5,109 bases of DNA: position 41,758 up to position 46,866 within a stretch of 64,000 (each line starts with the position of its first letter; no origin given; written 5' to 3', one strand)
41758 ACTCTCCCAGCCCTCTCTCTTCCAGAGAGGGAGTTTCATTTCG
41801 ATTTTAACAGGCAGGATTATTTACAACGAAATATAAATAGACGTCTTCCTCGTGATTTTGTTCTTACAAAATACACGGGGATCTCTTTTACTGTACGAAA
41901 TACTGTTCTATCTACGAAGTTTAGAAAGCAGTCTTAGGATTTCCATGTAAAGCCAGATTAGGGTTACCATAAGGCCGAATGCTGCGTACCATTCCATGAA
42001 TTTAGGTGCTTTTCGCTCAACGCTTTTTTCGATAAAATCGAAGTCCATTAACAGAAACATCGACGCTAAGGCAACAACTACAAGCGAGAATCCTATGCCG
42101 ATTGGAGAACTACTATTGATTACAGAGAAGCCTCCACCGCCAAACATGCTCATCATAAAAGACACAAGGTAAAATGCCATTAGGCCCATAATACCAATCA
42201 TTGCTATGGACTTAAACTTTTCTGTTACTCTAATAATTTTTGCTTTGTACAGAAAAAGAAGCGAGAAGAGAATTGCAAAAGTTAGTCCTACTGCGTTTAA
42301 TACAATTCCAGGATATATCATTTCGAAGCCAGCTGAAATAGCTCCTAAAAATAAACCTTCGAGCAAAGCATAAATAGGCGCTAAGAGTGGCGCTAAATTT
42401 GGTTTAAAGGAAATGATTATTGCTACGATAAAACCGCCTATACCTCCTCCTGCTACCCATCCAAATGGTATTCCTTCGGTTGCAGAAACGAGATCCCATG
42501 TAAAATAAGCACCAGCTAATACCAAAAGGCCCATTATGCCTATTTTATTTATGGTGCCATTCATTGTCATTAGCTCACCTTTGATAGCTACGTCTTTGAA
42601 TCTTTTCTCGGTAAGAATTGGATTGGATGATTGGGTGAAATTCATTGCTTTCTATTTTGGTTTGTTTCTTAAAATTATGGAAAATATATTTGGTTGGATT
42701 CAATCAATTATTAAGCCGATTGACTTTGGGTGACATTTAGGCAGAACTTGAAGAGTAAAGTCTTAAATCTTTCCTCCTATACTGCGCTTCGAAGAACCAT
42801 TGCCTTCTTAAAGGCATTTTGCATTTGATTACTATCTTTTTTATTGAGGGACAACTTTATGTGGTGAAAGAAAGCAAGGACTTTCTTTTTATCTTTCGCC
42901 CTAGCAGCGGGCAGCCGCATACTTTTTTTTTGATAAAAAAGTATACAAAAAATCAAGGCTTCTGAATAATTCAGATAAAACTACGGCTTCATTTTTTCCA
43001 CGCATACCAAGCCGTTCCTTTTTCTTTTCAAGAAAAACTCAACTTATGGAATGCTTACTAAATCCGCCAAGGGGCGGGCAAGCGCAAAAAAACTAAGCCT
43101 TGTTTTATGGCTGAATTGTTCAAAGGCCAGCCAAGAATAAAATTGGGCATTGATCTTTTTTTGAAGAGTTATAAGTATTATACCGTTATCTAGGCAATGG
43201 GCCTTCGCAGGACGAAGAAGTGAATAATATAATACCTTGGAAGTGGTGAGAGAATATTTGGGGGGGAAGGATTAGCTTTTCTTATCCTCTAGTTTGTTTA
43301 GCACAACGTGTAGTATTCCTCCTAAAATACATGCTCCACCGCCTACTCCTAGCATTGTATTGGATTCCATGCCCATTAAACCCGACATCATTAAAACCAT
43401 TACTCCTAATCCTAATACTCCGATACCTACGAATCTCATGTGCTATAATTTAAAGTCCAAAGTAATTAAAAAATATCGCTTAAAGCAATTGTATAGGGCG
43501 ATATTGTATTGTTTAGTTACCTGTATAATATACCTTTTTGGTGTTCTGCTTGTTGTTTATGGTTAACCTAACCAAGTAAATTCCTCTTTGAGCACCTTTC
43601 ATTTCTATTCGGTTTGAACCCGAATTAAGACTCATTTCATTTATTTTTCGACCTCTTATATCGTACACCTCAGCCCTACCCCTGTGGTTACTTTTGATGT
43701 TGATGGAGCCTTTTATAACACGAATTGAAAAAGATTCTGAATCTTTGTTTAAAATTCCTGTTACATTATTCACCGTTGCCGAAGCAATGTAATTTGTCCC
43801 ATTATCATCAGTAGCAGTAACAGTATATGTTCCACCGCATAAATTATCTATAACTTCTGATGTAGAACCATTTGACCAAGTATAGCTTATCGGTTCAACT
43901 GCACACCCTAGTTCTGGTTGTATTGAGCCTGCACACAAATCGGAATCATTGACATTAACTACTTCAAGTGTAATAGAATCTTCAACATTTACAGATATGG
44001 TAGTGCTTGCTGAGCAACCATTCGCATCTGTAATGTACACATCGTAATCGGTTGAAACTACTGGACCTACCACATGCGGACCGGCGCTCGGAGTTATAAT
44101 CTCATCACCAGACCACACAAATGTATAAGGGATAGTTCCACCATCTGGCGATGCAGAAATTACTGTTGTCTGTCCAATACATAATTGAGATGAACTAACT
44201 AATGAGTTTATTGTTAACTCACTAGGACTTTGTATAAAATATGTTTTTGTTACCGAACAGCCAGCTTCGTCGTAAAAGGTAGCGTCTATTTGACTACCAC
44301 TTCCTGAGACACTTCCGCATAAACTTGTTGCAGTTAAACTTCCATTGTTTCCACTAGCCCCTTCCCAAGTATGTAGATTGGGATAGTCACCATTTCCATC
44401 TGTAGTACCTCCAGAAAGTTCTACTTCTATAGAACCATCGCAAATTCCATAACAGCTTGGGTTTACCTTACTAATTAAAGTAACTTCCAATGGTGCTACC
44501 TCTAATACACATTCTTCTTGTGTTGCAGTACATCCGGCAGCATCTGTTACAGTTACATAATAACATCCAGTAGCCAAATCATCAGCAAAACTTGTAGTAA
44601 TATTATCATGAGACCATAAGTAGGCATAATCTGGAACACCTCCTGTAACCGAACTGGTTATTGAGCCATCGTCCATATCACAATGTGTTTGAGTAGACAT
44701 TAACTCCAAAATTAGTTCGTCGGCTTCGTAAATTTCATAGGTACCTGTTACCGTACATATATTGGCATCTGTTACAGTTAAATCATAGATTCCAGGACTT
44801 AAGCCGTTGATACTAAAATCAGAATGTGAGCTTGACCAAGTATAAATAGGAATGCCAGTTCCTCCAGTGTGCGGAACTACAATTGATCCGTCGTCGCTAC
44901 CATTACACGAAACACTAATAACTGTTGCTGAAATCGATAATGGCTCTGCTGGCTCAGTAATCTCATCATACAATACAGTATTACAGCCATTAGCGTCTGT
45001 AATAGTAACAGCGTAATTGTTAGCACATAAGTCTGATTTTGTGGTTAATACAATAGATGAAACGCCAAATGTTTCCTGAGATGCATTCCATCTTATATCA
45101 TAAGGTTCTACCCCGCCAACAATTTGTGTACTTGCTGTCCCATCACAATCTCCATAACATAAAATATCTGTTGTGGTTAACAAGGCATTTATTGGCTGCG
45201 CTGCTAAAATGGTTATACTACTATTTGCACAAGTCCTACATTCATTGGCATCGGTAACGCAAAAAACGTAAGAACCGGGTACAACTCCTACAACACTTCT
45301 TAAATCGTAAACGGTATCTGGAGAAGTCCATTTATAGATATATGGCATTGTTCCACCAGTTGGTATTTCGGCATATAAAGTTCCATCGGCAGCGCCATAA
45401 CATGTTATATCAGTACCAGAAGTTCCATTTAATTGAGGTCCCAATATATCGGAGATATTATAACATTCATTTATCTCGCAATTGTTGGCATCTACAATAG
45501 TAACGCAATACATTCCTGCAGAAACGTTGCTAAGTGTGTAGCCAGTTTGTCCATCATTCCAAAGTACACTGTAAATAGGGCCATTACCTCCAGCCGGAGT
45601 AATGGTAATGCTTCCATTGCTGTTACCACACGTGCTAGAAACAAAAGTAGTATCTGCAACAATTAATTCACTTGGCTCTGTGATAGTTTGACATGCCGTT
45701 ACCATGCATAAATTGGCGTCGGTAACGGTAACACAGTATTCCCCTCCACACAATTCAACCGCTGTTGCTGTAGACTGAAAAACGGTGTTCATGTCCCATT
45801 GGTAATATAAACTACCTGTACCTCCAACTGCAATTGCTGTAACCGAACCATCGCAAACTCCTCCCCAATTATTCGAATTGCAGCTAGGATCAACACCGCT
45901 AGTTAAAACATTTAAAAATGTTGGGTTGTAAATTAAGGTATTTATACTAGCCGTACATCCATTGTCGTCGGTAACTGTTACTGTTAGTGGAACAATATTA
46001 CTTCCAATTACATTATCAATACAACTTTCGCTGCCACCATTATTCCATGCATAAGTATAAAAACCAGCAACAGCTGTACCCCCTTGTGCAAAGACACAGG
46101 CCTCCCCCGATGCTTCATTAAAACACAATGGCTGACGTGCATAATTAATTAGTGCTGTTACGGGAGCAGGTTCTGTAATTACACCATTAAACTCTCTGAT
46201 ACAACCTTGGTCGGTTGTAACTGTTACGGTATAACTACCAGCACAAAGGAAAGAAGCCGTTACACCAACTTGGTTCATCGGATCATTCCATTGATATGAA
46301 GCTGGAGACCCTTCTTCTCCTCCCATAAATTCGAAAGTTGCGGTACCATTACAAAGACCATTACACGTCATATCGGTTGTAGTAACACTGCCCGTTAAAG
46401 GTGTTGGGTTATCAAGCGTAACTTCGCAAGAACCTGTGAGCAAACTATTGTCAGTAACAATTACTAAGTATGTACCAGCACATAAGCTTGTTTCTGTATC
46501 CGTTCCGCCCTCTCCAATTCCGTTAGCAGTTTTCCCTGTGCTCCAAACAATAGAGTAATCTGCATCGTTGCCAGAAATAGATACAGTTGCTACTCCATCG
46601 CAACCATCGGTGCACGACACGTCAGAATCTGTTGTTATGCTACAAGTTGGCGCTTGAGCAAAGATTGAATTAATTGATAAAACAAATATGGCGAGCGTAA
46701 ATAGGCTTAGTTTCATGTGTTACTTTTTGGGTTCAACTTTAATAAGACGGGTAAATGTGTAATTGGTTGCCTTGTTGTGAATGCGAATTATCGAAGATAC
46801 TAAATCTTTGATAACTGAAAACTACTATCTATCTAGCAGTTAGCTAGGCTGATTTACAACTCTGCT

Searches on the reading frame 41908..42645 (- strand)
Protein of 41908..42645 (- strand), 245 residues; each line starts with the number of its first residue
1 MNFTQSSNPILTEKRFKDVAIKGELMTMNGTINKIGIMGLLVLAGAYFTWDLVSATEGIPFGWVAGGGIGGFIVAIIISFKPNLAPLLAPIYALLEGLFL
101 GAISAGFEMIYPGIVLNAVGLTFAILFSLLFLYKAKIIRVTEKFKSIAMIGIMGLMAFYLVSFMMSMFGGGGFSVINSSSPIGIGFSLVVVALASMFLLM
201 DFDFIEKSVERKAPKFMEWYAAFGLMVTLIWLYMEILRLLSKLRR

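Call 76: search_protein_families(library=pfam, proteins=[window:41908-42645:-], max_evalue=0.001)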
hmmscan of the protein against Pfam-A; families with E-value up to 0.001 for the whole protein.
window:41908-42645:- (245 aa): 2 families
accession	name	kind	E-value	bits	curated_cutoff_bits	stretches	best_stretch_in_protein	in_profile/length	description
PF12811.12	BaxI_1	-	1.6e-76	257.4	26.2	1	8-245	1-233/233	Bax inhibitor 1 like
PF01027.25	Bax1-I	-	2.6e-10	40.9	34.1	1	38-240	13-207/207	Inhibitor of apoptosis-promoting Bax1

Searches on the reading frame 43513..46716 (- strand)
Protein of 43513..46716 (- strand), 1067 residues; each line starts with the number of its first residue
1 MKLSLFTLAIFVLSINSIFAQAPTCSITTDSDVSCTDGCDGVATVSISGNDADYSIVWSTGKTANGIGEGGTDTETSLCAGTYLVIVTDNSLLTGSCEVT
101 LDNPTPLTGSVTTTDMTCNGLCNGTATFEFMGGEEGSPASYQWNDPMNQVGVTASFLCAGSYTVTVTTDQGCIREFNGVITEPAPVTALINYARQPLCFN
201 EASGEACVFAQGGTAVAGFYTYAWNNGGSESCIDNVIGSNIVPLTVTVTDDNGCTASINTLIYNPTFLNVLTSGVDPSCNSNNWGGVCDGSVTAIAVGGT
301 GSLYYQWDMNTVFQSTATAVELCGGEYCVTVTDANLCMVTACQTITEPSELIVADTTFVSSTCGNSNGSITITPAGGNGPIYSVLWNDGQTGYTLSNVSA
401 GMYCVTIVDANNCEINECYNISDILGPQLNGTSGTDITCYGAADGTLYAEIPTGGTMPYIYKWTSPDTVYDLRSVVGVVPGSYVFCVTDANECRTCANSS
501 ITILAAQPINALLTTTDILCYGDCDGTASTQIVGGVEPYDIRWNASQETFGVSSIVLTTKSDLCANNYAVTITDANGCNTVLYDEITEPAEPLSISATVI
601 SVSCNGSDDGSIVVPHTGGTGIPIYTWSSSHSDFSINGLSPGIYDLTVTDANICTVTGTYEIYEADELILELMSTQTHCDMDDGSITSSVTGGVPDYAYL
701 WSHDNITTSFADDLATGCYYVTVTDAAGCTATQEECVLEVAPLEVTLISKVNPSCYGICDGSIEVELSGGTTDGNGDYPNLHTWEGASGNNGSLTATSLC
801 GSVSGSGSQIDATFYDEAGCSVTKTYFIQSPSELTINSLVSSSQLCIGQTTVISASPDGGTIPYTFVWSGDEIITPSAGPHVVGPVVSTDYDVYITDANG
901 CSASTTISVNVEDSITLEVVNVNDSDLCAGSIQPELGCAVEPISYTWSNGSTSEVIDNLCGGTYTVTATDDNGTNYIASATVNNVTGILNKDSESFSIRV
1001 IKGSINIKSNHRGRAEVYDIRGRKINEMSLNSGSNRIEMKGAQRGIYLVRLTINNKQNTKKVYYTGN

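Call 76: search_protein_families(library=pfam, proteins=[window:43513-46716:-], max_evalue=0.001)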
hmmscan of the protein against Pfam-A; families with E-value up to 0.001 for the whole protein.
window:43513-46716:- (1067 aa): 3 families
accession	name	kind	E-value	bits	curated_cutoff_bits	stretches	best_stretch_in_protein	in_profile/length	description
PF13573.12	SprB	-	1.6e-46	156.1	28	7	357-391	3-37/37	SprB repeat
PF18962.6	Por_Secre_tail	-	1.3e-10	41.9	27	1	1002-1062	7-73/75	Secretion system C-terminal sorting domain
PF23585.1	DUF7137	-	5.5e-05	23.3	27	0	695-738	66-110/137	Domain of unknown function (DUF7137)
